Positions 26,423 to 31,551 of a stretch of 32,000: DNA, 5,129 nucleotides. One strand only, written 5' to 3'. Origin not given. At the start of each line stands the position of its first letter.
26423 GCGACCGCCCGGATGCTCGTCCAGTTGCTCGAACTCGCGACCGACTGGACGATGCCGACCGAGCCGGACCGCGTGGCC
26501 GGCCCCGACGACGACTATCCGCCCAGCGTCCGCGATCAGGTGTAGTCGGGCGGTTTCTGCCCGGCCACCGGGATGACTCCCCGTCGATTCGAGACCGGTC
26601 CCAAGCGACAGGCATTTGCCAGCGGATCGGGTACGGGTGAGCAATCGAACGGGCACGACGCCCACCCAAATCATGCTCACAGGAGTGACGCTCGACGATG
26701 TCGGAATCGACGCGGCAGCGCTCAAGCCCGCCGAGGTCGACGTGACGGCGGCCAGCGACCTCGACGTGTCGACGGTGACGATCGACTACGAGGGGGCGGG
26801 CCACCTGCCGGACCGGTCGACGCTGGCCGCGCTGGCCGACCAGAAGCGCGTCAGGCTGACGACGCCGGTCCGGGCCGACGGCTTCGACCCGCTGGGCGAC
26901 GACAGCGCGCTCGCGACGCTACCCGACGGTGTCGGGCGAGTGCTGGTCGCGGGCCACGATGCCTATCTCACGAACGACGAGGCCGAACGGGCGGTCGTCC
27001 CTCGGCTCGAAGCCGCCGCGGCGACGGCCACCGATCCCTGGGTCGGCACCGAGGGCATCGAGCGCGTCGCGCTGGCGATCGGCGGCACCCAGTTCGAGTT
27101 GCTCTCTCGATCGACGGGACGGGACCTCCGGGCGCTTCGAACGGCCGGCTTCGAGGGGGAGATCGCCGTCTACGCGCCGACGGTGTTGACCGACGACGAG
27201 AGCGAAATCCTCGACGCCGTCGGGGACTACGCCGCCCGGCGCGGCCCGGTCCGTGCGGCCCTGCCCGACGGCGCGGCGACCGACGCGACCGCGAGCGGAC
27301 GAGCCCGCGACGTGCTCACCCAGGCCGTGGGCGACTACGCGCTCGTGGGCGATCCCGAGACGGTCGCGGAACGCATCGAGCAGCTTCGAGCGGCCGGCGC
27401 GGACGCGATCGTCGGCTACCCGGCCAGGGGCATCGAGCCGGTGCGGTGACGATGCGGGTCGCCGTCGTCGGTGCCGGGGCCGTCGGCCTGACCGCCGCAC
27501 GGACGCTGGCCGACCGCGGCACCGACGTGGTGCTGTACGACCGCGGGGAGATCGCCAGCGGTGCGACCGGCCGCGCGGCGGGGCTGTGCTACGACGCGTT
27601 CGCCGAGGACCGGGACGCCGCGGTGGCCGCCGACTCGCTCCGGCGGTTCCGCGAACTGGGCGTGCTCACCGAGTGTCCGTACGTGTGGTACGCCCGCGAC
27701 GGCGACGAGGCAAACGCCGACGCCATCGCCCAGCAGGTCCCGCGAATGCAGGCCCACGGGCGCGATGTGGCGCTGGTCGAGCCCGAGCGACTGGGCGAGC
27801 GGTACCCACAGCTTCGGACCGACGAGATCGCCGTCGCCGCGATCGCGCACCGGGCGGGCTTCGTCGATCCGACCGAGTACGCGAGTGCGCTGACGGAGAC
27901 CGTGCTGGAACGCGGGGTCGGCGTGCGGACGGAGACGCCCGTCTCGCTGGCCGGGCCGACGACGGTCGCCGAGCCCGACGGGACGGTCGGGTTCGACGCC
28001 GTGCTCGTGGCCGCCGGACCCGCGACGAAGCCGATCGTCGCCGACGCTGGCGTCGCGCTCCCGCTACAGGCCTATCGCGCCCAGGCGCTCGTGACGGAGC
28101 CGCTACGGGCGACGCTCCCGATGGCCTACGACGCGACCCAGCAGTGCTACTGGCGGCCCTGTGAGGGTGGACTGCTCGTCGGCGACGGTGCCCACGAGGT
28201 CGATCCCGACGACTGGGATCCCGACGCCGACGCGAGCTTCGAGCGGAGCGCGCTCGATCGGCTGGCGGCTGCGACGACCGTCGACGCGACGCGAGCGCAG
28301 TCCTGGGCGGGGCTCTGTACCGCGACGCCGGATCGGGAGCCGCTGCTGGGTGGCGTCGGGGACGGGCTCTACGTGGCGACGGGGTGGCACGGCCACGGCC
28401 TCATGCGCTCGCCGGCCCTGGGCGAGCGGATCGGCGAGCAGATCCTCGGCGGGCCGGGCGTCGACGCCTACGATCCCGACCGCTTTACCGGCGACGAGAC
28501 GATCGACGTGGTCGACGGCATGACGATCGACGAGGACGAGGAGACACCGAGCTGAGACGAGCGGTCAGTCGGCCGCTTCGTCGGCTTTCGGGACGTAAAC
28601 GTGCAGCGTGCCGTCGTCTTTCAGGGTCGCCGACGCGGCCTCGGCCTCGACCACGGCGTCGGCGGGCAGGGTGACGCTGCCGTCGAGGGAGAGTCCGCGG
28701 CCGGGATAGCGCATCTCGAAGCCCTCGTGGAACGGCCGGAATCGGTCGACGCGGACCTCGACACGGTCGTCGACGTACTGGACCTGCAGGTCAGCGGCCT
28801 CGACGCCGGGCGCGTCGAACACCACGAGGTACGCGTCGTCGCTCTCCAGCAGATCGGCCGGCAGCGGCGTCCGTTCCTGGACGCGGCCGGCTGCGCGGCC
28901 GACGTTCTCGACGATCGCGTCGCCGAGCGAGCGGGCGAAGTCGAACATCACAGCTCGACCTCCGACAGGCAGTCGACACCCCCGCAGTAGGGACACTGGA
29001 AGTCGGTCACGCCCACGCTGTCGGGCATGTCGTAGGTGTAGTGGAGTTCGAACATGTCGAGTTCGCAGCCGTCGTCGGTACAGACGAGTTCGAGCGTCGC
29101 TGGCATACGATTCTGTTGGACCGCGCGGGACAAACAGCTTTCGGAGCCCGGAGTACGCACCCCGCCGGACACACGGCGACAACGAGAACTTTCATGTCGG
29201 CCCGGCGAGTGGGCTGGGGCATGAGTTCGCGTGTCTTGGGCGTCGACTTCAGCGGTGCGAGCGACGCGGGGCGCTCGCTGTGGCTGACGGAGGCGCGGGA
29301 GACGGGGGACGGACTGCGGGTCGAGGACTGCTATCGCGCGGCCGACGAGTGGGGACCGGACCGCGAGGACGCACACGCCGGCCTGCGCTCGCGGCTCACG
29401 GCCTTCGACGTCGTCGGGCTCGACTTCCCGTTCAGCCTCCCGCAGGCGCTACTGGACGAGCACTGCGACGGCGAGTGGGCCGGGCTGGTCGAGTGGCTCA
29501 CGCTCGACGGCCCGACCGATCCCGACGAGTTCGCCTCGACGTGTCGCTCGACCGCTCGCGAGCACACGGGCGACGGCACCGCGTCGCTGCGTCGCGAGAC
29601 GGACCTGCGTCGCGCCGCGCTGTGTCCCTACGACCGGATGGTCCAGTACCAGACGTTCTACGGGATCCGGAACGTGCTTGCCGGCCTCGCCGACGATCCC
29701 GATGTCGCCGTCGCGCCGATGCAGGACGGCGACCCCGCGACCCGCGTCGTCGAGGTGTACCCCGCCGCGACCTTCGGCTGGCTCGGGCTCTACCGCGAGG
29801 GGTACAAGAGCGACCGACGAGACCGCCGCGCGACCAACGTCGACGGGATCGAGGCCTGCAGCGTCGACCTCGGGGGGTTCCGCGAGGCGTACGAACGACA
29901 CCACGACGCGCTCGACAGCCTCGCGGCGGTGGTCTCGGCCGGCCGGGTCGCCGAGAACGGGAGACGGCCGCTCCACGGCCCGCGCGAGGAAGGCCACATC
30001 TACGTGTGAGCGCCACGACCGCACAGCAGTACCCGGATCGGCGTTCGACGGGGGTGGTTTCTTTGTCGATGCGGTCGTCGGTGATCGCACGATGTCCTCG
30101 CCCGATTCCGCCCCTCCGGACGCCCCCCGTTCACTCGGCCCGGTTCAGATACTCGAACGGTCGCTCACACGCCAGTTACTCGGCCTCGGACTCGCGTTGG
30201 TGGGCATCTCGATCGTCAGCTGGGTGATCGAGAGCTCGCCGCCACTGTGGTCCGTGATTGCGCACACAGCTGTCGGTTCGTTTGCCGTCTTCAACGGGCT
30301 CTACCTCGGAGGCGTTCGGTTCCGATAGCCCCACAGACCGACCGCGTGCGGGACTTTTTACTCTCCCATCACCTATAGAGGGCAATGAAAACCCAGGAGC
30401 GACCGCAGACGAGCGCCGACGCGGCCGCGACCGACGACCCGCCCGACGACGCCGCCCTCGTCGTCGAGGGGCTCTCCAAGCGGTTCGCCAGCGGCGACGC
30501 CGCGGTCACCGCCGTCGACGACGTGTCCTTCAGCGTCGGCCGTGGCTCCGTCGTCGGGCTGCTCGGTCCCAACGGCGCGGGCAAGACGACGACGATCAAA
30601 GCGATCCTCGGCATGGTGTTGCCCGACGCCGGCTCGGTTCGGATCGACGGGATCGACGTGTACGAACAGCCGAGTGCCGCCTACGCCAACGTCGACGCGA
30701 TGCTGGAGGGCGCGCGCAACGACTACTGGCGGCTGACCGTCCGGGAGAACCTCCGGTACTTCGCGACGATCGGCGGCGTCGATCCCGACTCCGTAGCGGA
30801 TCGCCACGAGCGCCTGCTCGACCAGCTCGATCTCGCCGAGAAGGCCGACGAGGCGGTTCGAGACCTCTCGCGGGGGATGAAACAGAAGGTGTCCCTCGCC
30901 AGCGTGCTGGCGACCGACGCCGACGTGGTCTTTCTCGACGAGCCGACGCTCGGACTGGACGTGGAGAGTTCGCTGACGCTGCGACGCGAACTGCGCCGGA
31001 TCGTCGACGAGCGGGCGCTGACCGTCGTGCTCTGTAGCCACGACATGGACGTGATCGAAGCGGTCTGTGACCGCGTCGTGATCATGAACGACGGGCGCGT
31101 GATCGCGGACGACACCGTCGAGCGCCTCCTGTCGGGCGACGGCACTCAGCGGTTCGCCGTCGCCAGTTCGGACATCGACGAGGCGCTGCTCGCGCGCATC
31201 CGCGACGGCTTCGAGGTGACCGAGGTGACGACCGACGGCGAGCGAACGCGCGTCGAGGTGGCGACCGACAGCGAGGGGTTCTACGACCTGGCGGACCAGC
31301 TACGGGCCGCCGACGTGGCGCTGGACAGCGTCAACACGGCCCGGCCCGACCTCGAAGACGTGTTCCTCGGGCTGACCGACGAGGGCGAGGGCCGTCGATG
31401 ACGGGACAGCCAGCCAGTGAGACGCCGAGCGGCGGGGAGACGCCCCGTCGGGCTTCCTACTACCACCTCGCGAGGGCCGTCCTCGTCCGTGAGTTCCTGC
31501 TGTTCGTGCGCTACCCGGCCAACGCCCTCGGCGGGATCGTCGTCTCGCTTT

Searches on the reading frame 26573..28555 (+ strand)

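Call 21: search_protein_families(library=pfam, proteins=[window:26573-28555:+], max_evalue=0.01)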
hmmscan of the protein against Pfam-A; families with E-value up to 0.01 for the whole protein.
window:26573-28555:+ (660 aa): 12 families
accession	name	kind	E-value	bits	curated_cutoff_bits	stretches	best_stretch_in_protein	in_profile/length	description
PF01266.30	DAO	-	2.9e-52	178.8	27.9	1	295-622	1-352/353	FAD dependent oxidoreductase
PF07992.20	Pyr_redox_2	-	6.3e-07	29.5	26.1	1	295-327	2-35/291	Pyridine nucleotide-disulphide oxidoreductase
PF13450.12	NAD_binding_8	-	7.2e-06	26.6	21.9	1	298-331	1-34/68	NAD(P)-binding Rossmann-like domain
PF00890.30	FAD_binding_2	-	2e-05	24.4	20.4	1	296-456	2-164/414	FAD binding domain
PF01494.25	FAD_binding_3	-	0.00015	21.6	22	1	294-338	2-45/349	FAD binding domain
PF02558.23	ApbA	-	0.00036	20.6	22.2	1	296-331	1-35/150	Ketopantoate reductase PanE/ApbA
PF02737.24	3HCDH_N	-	0.0012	19.2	22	1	296-327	2-33/180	3-hydroxyacyl-CoA dehydrogenase, NAD binding domain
PF01946.23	Thi4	-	0.0014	18.4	26.2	1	293-342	17-66/235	Thi4 family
PF03486.20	HI0933_like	-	0.0015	18.5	50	1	295-326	2-33/244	HI0933-like protein Rossmann domain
PF01262.27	AlaDh_PNT_C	-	0.0025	17.7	23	1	279-324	10-59/214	Alanine dehydrogenase/PNT, C-terminal domain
PF03721.20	UDPG_MGDP_dh_N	-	0.0028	17.7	27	1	294-324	1-31/187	UDP-glucose/GDP-mannose dehydrogenase family, NAD binding domain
PF00070.33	Pyr_redox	-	0.003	18.5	22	0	295-325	1-31/82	Pyridine nucleotide-disulphide oxidoreductase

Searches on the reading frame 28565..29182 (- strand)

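Call 77: search_protein_families(library=pfam, proteins=[window:28565-29182:-], max_evalue=0.00001)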
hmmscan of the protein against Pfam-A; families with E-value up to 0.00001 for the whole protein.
window:28565-29182:- (205 aa): 1 family
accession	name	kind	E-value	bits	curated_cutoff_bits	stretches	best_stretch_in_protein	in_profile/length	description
PF00011.27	HSP20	-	5.3e-08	33.3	20.8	1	112-203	3-91/102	Hsp20/alpha crystallin family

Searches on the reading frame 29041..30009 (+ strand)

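Call 77: search_protein_families(library=pfam, proteins=[window:29041-30009:+], max_evalue=0.00001)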
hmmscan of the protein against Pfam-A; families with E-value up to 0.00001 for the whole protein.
window:29041-30009:+ (322 aa): 1 family
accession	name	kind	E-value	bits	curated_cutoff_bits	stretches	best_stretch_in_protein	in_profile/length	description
PF04250.19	DUF429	-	8.8e-09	35.8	23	1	89-313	16-210/214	Protein of unknown function (DUF429)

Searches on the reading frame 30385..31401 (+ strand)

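Call 77: search_protein_families(library=pfam, proteins=[window:30385-31401:+], max_evalue=0.00001)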
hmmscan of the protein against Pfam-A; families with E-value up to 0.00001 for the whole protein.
window:30385-31401:+ (338 aa): 2 families
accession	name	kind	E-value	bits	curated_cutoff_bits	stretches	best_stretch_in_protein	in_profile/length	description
PF00005.33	ABC_tran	-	4.3e-30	105.5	25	1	45-188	2-136/137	ABC transporter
PF13304.12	AAA_21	-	3.2e-11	44.3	27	1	147-221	224-300/304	AAA domain, putative AbiEii toxin, Type IV TA system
